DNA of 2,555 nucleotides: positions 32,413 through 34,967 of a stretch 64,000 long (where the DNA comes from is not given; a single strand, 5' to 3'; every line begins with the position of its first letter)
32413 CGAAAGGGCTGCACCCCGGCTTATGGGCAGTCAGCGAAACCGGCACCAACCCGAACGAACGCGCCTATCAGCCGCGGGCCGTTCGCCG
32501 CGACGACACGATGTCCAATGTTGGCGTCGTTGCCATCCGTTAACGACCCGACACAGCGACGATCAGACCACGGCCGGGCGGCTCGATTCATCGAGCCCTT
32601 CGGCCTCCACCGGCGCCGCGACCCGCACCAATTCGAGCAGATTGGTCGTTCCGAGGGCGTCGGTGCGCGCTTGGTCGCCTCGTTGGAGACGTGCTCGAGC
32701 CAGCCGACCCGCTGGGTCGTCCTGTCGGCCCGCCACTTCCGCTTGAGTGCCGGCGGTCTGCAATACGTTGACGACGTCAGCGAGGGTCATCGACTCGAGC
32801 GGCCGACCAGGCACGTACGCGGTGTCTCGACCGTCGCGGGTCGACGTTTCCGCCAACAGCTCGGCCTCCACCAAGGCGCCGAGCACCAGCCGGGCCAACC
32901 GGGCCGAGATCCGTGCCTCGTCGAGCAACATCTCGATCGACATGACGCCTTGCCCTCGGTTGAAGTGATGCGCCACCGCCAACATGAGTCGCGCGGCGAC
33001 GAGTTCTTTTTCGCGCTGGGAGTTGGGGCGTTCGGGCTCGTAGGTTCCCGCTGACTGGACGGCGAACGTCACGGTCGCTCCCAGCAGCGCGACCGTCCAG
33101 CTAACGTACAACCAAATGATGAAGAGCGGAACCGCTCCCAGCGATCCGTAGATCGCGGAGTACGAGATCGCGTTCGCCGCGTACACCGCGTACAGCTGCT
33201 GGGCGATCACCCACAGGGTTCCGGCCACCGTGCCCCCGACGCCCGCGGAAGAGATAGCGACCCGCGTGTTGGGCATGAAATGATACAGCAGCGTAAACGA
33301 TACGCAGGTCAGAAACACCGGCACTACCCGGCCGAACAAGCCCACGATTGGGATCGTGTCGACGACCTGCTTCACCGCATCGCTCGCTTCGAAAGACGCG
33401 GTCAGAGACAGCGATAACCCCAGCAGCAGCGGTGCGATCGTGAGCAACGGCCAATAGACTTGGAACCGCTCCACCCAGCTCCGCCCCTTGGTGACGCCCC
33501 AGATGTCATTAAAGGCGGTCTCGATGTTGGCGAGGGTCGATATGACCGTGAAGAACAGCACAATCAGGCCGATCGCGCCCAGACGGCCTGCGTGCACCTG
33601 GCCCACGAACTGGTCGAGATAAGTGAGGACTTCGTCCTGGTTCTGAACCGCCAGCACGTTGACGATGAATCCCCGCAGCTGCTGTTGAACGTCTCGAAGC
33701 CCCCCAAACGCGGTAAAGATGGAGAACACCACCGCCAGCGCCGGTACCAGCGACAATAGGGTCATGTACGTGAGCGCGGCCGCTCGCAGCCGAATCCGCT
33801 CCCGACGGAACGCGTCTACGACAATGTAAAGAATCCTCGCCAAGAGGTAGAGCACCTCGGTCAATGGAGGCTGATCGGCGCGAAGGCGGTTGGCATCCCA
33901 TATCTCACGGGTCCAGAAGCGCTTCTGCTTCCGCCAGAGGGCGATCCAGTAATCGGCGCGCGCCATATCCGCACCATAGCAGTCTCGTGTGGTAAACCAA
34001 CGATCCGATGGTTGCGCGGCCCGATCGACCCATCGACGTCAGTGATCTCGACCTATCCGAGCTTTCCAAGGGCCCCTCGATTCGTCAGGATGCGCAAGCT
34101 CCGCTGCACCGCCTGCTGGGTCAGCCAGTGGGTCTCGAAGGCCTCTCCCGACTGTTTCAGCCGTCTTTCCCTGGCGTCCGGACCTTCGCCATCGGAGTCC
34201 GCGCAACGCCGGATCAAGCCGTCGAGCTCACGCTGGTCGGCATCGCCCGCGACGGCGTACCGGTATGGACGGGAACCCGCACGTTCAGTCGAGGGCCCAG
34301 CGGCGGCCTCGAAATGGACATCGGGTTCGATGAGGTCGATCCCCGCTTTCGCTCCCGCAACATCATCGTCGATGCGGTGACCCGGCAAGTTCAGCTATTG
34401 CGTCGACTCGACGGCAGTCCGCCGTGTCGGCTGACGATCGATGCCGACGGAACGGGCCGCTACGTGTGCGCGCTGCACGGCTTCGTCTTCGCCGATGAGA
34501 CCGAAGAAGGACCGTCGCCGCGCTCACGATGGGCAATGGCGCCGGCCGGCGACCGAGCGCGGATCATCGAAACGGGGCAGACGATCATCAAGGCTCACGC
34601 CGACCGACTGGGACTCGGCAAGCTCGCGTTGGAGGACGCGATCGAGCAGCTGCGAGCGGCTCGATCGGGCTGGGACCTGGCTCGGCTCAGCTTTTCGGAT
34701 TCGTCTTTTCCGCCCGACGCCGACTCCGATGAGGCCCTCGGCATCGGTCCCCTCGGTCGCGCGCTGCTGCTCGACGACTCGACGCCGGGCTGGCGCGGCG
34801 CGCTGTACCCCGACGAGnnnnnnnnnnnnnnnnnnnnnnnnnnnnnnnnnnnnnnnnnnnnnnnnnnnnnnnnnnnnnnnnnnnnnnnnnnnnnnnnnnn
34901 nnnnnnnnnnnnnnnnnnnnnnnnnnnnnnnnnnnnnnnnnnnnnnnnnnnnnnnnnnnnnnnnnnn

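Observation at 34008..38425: MglA-paralogue GTPase with a Pro-rich/coiled-coil tail, preceded by a HEAT-repeat protein instead of MglB and followed by pilT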

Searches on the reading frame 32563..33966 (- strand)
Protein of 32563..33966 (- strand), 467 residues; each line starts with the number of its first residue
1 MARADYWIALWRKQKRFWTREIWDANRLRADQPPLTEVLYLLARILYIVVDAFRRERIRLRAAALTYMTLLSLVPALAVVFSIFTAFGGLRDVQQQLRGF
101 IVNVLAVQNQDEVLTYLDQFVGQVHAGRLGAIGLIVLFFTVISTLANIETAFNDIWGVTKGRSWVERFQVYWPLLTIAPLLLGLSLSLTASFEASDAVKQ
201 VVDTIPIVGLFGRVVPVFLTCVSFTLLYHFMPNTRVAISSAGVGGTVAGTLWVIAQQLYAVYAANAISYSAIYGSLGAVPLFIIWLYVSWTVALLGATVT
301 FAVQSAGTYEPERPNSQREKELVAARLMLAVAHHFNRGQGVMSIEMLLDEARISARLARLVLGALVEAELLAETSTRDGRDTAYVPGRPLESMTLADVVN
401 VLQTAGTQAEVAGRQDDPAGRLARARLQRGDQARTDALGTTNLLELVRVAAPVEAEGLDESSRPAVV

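Call 3: search_protein_families(library=pfam, proteins=[window:32563-33966:-], max_evalue=0.01)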
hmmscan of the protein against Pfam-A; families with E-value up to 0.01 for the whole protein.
window:32563-33966:- (467 aa): 2 families
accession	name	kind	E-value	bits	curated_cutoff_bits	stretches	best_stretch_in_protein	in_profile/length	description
PF03631.20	Virul_fac_BrkB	-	1.8e-58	198.6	33.7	1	55-305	2-257/259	Virulence factor BrkB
PF02082.26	Rrf2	-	0.0034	18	30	1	324-447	8-130/132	Iron-dependent Transcriptional regulator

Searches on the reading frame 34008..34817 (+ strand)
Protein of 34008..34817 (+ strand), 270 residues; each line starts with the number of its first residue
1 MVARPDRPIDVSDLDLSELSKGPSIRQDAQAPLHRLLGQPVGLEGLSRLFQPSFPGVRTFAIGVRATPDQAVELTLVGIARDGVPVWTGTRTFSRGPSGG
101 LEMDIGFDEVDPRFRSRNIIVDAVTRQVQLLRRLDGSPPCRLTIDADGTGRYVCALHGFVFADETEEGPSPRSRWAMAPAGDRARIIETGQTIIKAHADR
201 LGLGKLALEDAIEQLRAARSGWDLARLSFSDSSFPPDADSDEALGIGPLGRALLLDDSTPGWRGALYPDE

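Call 52: search_protein_families(library=pfam, proteins=[window:34008-34817:+], max_evalue=1)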
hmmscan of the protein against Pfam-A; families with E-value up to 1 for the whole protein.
window:34008-34817:+ (270 aa): 0 families

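Call 92: search_protein_representatives(alignment_id=A6)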
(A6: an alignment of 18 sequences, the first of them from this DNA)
Query: 18 sequences, 268 profile positions. Proteins with E-value up to 0.001 (for the whole library): 72; up to 1e-10: 39; up to 1e-30: 15. The best 72 are listed.
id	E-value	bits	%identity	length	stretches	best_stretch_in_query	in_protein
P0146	2.6e-117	407.5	-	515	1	9-268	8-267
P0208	8.6e-116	402.5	-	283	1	9-265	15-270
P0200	1.6e-107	375.4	-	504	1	10-268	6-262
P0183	6.2e-106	370.2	-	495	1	13-267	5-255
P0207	1.7e-99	349.1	-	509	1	9-268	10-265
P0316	2.9e-89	315.5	-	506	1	11-267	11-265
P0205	6.3e-86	304.6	-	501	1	14-267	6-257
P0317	2.1e-83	296.3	-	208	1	9-200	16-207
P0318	1.4e-79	283.8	-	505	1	13-267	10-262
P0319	7.6e-75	268.3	-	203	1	35-211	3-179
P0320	7.0e-73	261.8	-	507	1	14-267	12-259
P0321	7.1e-68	245.4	-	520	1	13-267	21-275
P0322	9.5e-67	241.7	-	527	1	8-267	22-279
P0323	3.6e-55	203.7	-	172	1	11-146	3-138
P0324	1.0e-42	162.9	-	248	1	12-222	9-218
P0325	1.3e-21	93.7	-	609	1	14-264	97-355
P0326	3.0e-19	85.9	-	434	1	7-262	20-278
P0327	5.9e-19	85.0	-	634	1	19-268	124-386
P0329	1.3e-17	80.6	-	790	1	10-265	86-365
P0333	1.5e-15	73.9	-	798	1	13-265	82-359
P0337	1.5e-14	70.5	-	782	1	9-265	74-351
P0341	1.1e-12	64.4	-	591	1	15-266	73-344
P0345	3.6e-11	59.5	-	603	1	9-267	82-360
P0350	2.0e-10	57.1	-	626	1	8-265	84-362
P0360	5.3e-08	49.1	-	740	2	13-148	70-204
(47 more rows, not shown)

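Call 93: search_protein_families(library=pfam, proteins=[P0325, P0326, P0327, P0329, P0333, P0337, P0341, P0345, P0350, P0360], max_evalue=0.01)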
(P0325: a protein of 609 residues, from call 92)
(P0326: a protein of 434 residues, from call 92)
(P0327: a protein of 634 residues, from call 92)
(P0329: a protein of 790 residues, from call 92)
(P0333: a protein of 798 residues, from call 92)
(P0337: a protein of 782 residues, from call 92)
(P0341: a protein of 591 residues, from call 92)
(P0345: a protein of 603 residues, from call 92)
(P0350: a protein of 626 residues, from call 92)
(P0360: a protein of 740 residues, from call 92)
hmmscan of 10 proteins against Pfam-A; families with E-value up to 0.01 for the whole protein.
P0325 (609 aa): 0 families

P0326 (434 aa): 0 families

P0327 (634 aa): 0 families

P0329 (790 aa): 1 family
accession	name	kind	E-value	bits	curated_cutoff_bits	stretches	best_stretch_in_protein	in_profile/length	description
PF13646.12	HEAT_2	-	3.6e-08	34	27.7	0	647-690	44-87/88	HEAT repeats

P0333 (798 aa): 1 family
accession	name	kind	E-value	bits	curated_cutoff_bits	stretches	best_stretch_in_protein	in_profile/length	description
PF13646.12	HEAT_2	-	0.00019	22.1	27.7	0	553-610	14-69/88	HEAT repeats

P0337 (782 aa): 1 family
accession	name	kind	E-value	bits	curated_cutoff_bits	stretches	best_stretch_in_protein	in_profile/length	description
PF13646.12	HEAT_2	-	2.7e-10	40.8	27.7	0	637-679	46-88/88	HEAT repeats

P0341 (591 aa): 2 families
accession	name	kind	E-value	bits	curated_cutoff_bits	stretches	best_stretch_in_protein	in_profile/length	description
PF13646.12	HEAT_2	-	2.4e-07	31.4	27.7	1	502-563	3-63/88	HEAT repeats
PF03130.22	HEAT_PBS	-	0.0073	17.2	20.9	0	516-538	2-24/27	PBS lyase HEAT-like repeat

P0345 (603 aa): 0 families

P0350 (626 aa): 0 families

P0360 (740 aa): 1 family
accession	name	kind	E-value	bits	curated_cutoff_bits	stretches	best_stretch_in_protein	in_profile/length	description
PF13646.12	HEAT_2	-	5.2e-06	27.1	27.7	1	378-421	34-77/88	HEAT repeats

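Call 94: find_encoding_contigs(protein=P0325, flank=8000, max_places=2)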
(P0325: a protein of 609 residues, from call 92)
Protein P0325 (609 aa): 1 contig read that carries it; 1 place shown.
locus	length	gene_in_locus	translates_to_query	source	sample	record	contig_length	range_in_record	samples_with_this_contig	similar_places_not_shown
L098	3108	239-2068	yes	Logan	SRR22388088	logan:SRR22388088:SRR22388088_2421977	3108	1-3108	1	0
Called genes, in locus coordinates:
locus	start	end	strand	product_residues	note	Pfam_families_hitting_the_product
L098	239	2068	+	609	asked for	-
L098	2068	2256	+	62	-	-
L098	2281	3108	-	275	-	?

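Call 95: find_encoding_contigs(protein=P0329, flank=8000, max_places=2)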
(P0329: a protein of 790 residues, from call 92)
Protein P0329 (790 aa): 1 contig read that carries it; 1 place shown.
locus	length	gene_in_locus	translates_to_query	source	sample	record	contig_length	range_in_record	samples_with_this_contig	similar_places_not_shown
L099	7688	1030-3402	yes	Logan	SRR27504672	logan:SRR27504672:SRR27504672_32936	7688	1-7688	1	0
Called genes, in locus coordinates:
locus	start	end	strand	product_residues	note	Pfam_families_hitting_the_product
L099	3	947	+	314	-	?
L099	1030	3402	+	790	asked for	PF13646:HEAT_2 (faint)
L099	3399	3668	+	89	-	-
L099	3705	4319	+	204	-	PF13328:HD_4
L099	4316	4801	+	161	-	PF00583:Acetyltransf_1, PF13508:Acetyltransf_7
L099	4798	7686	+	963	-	?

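Call 96: find_encoding_contigs(protein=P0327, flank=8000, max_places=2)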
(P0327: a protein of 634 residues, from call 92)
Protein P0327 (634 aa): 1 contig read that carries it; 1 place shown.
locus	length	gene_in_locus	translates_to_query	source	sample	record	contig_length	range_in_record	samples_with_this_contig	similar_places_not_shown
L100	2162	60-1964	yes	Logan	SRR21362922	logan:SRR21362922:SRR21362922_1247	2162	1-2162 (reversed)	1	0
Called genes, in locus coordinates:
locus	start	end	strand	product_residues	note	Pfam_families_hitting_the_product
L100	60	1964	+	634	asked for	-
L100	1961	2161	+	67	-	?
